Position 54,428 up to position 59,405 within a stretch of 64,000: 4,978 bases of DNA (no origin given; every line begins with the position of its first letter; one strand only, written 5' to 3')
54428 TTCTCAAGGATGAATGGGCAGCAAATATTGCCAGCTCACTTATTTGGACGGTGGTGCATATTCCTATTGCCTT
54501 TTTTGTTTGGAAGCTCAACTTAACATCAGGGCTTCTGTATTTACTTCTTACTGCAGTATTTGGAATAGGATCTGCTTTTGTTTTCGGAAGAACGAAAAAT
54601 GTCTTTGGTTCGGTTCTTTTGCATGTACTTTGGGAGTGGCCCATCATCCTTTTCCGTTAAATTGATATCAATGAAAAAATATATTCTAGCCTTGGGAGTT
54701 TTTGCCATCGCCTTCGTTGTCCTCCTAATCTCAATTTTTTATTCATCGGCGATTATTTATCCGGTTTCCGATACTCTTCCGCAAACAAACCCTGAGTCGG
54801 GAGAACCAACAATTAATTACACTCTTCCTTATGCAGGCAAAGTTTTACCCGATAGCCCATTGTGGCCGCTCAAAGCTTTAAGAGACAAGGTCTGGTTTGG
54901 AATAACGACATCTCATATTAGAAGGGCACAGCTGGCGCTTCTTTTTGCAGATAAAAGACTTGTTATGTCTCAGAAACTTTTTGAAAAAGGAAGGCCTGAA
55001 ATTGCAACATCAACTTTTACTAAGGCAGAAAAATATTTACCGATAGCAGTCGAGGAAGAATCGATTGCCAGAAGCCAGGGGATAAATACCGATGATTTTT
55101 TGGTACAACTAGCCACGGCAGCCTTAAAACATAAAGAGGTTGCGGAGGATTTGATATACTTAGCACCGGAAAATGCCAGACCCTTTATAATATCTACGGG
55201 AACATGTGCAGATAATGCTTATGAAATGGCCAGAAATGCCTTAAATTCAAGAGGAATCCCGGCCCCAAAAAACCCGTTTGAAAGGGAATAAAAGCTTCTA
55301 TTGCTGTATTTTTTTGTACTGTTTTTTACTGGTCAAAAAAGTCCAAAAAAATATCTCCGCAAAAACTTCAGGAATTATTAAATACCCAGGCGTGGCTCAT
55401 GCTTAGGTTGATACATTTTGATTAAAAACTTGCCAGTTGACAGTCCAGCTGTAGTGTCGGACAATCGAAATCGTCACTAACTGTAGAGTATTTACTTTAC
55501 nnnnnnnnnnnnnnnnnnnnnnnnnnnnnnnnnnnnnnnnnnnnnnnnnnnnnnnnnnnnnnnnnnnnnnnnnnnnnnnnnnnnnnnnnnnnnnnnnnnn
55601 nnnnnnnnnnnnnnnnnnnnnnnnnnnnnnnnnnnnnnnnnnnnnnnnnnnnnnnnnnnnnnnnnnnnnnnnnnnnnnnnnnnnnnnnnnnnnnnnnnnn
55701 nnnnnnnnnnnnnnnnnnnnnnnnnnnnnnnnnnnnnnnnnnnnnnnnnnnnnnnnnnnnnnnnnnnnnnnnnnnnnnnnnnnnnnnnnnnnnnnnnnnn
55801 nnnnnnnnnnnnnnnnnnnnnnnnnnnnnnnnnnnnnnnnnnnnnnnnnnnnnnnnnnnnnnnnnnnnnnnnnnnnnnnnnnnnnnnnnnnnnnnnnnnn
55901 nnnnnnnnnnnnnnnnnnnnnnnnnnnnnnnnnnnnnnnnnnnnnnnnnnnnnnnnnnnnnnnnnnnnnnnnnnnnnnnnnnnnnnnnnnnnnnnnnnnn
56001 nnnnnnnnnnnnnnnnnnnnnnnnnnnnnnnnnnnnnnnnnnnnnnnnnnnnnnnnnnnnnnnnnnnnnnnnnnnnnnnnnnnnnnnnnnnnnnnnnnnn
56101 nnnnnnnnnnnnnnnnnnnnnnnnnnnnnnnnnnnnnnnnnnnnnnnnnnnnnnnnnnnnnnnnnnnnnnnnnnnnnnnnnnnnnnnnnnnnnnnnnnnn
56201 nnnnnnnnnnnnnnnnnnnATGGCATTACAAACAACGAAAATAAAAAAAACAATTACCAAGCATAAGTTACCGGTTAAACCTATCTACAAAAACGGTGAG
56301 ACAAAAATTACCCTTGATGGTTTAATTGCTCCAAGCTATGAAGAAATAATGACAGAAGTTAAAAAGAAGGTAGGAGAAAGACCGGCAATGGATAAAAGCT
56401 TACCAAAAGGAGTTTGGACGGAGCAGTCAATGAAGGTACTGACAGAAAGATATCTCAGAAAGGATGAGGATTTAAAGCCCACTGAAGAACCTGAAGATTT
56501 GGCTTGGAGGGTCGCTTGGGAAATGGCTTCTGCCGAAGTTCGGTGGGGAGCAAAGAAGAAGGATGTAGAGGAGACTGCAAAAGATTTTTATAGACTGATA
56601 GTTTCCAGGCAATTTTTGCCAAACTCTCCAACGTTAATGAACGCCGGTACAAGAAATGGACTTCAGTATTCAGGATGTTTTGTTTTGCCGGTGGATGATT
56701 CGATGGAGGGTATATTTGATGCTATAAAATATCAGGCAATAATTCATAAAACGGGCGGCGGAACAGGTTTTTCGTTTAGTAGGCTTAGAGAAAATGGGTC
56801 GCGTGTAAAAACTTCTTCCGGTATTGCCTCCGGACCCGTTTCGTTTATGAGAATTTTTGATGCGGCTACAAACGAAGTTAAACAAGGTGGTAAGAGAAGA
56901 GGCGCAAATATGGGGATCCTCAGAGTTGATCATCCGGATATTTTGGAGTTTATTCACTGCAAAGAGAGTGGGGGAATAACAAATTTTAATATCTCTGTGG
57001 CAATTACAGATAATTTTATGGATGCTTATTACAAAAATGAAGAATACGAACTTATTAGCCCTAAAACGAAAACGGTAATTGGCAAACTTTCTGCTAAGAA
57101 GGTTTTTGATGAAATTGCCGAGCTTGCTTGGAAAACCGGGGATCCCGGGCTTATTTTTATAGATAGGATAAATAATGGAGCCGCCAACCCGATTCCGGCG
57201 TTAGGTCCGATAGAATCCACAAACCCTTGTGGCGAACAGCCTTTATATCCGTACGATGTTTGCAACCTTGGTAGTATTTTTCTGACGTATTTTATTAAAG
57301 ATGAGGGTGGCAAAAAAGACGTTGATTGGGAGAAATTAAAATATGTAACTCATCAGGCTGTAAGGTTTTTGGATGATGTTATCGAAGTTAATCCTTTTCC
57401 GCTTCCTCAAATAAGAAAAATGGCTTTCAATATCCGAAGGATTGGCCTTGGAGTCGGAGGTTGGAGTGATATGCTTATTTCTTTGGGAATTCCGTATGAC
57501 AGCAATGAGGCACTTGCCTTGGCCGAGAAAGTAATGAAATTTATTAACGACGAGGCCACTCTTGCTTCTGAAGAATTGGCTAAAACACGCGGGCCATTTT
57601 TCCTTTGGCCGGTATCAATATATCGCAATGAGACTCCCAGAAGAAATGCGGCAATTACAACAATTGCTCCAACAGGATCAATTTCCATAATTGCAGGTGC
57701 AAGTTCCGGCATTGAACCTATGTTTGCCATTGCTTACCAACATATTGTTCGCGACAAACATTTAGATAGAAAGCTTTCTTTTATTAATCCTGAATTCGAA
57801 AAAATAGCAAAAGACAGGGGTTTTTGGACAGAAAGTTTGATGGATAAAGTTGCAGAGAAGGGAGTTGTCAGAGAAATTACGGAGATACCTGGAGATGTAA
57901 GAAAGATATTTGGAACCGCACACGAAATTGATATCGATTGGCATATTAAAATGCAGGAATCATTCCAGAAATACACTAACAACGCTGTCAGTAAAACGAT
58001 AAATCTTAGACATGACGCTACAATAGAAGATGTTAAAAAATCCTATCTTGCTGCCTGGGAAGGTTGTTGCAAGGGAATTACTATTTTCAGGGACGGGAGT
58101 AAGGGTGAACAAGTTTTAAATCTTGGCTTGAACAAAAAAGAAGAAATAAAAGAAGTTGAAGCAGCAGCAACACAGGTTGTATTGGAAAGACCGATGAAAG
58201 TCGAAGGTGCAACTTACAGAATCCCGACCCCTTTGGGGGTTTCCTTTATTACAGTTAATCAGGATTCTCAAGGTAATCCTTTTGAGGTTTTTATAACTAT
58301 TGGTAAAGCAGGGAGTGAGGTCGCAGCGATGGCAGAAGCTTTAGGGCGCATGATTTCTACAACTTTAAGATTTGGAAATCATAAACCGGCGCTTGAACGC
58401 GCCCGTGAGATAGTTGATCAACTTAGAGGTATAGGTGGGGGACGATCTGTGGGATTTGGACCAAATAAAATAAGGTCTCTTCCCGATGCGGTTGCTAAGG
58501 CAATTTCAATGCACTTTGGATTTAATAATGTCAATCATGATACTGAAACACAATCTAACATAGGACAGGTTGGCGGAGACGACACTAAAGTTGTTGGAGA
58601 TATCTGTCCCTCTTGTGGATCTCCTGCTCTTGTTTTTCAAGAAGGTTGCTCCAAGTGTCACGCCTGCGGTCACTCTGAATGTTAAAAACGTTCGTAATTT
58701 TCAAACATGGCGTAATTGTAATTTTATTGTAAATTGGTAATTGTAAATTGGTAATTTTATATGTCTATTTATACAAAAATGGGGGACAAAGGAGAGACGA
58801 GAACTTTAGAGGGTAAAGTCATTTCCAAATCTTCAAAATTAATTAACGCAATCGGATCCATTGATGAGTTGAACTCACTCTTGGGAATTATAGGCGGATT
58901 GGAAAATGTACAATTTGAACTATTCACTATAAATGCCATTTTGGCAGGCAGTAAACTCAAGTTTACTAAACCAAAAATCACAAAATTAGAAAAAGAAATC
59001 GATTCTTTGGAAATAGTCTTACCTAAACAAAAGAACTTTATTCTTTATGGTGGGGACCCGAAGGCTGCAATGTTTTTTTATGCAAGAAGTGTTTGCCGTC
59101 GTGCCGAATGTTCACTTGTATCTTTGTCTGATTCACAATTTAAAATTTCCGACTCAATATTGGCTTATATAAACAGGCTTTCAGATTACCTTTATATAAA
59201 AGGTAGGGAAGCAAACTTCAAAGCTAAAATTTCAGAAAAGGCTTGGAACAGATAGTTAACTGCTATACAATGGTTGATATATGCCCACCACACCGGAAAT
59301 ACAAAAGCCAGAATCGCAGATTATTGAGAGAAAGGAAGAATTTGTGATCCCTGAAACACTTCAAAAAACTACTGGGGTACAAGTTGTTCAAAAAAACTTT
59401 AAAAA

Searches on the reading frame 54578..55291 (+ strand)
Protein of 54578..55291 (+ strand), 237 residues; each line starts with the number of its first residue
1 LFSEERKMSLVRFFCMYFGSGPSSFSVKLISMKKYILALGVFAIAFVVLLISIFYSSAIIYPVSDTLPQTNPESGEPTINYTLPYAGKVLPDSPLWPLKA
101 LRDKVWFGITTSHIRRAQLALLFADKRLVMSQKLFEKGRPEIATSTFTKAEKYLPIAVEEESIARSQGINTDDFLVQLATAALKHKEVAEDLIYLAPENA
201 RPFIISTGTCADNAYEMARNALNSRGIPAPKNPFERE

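Call 69: search_protein_families(library=pfam, proteins=[window:54578-55291:+], max_evalue=0.001)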
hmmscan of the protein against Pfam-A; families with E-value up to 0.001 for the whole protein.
window:54578-55291:+ (237 aa): 1 family
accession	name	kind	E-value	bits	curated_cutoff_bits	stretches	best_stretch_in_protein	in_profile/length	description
PF18915.5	DUF5667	-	1.1e-08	35.8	27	1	89-190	2-90/99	Domain of unknown function (DUF5667)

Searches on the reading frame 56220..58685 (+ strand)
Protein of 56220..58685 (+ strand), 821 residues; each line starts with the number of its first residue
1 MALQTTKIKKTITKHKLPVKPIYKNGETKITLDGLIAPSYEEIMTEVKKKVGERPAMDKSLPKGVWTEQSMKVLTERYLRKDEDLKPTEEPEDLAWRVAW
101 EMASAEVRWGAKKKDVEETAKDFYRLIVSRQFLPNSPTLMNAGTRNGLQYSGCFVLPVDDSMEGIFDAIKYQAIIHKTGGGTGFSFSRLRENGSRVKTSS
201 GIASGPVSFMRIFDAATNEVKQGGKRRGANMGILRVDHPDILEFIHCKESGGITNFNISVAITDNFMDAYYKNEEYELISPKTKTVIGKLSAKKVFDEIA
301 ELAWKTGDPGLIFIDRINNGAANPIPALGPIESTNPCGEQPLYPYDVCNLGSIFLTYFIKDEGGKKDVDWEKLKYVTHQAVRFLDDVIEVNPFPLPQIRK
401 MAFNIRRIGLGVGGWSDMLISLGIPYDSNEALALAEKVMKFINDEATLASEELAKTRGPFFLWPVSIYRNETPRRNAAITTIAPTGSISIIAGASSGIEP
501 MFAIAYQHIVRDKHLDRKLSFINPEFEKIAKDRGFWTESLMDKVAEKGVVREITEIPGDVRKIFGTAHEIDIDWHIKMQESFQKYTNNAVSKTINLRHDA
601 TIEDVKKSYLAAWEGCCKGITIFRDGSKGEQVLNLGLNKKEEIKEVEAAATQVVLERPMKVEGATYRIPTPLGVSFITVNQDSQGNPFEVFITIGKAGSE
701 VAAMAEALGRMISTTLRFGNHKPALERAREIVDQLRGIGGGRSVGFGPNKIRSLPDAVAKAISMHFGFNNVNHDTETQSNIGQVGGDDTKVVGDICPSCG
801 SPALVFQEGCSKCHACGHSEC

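Call 90: search_protein_families(library=pfam, proteins=[window:56220-58685:+], max_evalue=0.001)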
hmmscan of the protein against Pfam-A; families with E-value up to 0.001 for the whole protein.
window:56220-58685:+ (821 aa): 3 families
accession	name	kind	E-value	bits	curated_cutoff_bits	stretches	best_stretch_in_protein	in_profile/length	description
PF02867.20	Ribonuc_red_lgC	-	3.2e-124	415.9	23.9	1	151-622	1-522/523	Ribonucleotide reductase, barrel domain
PF00317.26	Ribonuc_red_lgN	-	2.1e-21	76.2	28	1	67-147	4-77/77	Ribonucleotide reductase, all-alpha domain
PF12637.14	TSCPD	-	1.5e-14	54.4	22.8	1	675-765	16-87/88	TSCPD domain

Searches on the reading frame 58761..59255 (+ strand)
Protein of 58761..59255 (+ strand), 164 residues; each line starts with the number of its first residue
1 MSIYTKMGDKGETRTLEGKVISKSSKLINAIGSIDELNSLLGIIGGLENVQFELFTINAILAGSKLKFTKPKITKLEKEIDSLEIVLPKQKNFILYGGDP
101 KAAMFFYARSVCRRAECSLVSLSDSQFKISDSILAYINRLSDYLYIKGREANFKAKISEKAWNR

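Call 90: search_protein_families(library=pfam, proteins=[window:58761-59255:+], max_evalue=0.001)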
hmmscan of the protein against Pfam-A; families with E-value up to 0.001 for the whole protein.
window:58761-59255:+ (164 aa): 1 family
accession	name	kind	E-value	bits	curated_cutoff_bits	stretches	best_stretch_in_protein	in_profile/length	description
PF01923.23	Cob_adeno_trans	-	3.9e-40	138.1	24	1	3-149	1-169/171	Cobalamin adenosyltransferase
